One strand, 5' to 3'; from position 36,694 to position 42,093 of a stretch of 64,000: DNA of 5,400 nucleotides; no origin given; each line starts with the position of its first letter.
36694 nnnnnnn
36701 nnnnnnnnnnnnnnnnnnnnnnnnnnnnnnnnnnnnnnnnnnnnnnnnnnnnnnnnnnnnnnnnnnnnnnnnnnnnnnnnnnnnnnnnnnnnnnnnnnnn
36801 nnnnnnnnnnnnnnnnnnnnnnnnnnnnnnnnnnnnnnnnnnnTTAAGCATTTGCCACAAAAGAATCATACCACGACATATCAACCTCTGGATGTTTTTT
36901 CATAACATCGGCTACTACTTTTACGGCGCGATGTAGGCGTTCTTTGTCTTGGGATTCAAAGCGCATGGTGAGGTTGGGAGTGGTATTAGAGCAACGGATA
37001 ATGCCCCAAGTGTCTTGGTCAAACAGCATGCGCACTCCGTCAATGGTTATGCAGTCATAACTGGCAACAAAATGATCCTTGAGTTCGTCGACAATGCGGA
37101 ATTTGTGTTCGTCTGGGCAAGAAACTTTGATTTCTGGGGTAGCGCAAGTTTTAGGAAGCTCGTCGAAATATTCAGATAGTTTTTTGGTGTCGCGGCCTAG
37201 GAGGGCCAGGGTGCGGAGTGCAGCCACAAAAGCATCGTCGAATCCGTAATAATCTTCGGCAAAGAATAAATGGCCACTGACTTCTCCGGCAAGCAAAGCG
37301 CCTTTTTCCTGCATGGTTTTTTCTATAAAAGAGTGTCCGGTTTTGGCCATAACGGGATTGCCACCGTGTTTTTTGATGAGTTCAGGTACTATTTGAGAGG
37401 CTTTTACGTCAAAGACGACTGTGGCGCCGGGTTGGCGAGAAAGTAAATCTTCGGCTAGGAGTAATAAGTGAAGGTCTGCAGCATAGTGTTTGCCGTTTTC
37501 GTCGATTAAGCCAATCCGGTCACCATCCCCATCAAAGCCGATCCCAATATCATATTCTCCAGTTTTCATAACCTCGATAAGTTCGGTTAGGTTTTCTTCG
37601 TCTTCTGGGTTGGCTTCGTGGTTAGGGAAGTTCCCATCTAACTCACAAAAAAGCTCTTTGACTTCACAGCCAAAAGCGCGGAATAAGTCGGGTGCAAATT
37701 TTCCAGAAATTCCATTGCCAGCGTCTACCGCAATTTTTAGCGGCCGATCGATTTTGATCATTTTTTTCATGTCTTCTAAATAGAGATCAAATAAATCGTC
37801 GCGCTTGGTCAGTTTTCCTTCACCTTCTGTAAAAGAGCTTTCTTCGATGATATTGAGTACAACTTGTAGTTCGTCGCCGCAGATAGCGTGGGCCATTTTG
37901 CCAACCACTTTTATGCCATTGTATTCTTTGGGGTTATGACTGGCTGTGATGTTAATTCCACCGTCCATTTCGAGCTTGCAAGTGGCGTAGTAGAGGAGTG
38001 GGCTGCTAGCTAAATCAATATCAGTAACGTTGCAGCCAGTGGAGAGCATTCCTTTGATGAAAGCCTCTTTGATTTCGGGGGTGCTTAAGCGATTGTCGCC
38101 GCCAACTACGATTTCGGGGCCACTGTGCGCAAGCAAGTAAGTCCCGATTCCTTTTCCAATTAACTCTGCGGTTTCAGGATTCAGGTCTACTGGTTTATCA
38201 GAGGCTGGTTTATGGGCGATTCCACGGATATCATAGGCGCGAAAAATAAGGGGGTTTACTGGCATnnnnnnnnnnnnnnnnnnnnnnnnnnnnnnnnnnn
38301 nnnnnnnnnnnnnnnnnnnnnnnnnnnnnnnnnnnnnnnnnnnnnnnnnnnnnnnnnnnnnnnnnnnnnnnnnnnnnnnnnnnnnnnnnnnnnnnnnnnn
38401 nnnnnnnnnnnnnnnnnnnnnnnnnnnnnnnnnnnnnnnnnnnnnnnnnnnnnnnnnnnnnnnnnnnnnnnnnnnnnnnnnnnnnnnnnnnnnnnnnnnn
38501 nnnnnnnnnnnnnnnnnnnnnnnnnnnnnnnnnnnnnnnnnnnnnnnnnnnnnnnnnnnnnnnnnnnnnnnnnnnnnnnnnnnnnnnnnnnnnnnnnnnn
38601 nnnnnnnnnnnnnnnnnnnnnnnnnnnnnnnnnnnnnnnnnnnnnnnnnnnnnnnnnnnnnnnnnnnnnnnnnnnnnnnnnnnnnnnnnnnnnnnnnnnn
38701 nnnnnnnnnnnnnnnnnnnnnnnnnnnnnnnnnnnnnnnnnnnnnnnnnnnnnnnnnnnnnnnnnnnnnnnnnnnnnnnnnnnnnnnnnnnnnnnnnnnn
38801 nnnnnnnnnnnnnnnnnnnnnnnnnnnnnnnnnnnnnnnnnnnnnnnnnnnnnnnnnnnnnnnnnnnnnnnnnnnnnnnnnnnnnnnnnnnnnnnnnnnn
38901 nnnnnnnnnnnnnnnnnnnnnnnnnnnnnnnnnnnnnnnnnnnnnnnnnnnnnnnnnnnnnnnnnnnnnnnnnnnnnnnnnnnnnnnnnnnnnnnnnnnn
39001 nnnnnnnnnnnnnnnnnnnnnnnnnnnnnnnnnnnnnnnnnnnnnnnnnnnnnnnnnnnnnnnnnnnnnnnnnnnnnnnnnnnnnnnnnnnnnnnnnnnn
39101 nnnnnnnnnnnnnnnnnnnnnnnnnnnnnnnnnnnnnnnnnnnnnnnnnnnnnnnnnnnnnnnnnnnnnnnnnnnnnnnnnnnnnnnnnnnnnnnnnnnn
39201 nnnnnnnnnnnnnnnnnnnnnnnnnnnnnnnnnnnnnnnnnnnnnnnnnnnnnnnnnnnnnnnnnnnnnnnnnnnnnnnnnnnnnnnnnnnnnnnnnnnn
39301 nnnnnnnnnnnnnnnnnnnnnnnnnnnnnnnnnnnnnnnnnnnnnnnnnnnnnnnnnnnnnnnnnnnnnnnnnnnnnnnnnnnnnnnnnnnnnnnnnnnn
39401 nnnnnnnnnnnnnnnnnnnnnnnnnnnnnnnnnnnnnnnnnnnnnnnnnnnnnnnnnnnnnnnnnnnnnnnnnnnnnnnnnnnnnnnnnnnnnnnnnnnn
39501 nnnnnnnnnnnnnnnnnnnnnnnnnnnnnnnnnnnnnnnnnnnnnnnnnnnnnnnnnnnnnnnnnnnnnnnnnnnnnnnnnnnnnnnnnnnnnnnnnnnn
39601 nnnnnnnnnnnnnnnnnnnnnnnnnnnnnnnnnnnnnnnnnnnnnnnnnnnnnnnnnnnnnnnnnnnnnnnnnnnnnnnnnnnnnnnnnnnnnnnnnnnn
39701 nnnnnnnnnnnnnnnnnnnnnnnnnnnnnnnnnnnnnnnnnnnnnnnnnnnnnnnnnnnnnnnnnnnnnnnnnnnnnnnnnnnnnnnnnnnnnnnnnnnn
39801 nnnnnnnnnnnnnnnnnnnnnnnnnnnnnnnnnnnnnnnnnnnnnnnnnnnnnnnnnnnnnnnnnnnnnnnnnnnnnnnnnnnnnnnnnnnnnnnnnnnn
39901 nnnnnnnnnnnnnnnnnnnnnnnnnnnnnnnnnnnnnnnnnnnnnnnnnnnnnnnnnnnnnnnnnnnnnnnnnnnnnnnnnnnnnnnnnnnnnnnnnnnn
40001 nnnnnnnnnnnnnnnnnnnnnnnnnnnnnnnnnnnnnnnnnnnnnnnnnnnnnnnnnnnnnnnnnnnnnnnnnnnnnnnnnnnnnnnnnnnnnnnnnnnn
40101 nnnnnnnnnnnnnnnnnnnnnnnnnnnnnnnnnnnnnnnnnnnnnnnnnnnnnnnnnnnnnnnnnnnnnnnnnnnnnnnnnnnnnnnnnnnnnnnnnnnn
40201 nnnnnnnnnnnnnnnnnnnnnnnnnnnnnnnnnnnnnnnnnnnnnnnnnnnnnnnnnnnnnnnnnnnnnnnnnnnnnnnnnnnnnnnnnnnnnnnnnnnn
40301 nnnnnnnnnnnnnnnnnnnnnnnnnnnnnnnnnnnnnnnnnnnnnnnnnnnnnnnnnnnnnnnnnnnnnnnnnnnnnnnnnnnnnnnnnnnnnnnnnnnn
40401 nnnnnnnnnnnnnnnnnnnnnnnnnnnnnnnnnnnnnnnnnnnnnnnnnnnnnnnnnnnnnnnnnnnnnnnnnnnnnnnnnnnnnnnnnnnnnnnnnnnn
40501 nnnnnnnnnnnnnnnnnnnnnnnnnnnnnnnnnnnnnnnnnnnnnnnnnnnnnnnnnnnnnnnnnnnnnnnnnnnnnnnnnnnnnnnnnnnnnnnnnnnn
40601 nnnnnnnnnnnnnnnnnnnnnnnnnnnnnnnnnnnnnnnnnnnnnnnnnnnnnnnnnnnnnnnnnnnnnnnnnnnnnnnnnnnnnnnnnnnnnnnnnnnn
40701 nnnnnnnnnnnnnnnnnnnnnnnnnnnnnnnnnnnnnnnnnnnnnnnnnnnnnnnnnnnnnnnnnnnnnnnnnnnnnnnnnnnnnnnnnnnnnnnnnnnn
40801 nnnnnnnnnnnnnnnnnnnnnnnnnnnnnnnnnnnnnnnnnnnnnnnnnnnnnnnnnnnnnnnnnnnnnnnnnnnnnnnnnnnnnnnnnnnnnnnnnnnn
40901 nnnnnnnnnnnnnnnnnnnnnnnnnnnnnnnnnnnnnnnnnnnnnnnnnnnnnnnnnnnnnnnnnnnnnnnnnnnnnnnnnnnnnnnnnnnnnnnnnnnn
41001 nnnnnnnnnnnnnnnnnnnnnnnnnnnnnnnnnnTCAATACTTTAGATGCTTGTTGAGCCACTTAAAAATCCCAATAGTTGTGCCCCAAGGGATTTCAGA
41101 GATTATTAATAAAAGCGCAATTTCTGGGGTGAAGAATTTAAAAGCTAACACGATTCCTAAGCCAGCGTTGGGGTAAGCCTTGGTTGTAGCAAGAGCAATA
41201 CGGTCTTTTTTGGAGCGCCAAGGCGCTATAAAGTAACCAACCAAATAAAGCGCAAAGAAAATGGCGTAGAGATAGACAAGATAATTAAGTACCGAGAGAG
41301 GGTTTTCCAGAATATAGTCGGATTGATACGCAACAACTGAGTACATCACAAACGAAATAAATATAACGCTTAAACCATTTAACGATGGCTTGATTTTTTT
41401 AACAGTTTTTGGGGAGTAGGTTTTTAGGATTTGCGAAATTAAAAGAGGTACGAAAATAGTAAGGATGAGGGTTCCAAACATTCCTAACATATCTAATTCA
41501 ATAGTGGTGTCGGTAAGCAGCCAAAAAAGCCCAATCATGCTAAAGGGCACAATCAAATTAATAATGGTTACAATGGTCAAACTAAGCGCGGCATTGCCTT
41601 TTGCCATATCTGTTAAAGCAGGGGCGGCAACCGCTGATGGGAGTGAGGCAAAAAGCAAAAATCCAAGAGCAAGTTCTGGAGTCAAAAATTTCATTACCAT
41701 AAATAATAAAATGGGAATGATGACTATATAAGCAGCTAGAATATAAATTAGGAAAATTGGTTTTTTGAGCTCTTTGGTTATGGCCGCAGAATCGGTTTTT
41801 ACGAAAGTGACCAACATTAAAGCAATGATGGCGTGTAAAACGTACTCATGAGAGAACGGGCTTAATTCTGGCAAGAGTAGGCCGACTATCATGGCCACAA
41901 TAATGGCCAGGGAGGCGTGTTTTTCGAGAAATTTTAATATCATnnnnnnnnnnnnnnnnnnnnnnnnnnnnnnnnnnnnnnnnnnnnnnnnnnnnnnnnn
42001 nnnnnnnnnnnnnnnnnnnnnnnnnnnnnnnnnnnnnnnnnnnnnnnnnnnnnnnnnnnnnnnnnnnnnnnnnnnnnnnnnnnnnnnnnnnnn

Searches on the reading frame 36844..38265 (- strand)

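Call 103: search_protein_families(library=pfam, proteins=[window:36844-38265:-], max_evalue=0.00001)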
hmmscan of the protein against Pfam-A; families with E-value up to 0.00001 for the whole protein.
window:36844-38265:- (473 aa): 4 families
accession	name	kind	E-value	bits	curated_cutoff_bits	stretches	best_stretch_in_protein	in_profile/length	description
PF02878.22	PGM_PMM_I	-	6e-36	123.6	22.5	1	7-145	3-136/138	Phosphoglucomutase/phosphomannomutase, alpha/beta/alpha domain I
PF02879.22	PGM_PMM_II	-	2.7e-27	95.7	29.3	1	162-258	3-103/103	Phosphoglucomutase/phosphomannomutase, alpha/beta/alpha domain II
PF02880.22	PGM_PMM_III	-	2.8e-23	82.7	20.7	1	267-372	6-113/115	Phosphoglucomutase/phosphomannomutase, alpha/beta/alpha domain III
PF00408.26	PGM_PMM_IV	-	2.1e-07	31.3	23.1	1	378-453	1-67/68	Phosphoglucomutase/phosphomannomutase, C-terminal domain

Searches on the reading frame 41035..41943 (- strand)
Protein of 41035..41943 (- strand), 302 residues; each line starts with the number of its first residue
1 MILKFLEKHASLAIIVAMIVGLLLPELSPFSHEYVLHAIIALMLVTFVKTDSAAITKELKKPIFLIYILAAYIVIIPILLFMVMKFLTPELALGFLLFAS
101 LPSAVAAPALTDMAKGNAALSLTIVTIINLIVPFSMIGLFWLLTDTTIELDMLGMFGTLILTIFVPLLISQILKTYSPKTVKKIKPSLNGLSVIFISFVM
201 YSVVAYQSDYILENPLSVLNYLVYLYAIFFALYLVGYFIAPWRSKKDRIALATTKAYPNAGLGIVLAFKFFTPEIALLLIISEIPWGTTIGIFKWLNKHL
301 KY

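Call 103: search_protein_families(library=pfam, proteins=[window:41035-41943:-], max_evalue=0.00001)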
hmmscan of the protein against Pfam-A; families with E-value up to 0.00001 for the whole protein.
window:41035-41943:- (302 aa): 2 families
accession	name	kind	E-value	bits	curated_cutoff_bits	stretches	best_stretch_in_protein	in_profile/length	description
PF13593.11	SBF_like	-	7.2e-19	68.7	25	1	13-279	6-290/313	SBF-like CPA transporter family (DUF4137)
PF01758.21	SBF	-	6.1e-15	55.8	24.3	1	38-213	3-190/191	Sodium Bile acid symporter family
